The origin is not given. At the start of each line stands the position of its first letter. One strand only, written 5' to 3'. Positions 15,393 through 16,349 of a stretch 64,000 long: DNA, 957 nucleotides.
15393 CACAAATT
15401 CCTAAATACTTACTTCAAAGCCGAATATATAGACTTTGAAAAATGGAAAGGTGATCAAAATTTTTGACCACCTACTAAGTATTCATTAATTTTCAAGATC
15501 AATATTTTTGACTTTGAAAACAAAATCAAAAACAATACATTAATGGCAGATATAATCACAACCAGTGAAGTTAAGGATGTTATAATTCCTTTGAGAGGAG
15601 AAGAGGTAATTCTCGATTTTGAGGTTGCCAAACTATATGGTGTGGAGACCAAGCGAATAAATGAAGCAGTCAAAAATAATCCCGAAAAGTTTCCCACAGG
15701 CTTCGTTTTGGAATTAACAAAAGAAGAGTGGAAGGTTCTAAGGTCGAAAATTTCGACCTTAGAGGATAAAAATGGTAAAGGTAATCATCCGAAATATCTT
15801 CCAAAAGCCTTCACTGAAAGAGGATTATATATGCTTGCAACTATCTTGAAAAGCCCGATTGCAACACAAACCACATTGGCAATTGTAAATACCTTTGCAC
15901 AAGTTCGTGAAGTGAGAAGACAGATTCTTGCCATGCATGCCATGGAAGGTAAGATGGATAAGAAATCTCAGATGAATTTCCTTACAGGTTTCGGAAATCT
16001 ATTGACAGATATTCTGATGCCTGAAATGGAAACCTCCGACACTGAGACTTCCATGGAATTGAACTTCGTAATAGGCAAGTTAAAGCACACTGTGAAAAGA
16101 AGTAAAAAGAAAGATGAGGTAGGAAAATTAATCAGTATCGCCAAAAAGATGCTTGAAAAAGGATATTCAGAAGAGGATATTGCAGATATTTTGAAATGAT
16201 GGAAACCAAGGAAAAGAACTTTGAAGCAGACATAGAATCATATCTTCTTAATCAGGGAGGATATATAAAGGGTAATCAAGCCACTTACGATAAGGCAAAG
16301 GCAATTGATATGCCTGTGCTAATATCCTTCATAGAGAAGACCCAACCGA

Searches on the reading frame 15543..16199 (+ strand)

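Call 10: search_protein_families(library=pfam, proteins=[window:15543-16199:+], max_evalue=0.01)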
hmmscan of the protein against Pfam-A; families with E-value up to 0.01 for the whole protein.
window:15543-16199:+ (218 aa): 3 families
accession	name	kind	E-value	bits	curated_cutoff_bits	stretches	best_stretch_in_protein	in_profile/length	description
PF10543.14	ORF6N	-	3.3e-30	104.6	27.8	1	14-101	3-86/86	ORF6N domain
PF09669.15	Phage_pRha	-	0.0081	17.1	29.9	0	26-122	4-90/91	Phage regulatory protein Rha (Phage_pRha)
PF22448.1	RepB_primase_C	-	0.0083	16.4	26.1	0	198-217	9-28/54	RepB DNA-primase C-terminal helical domain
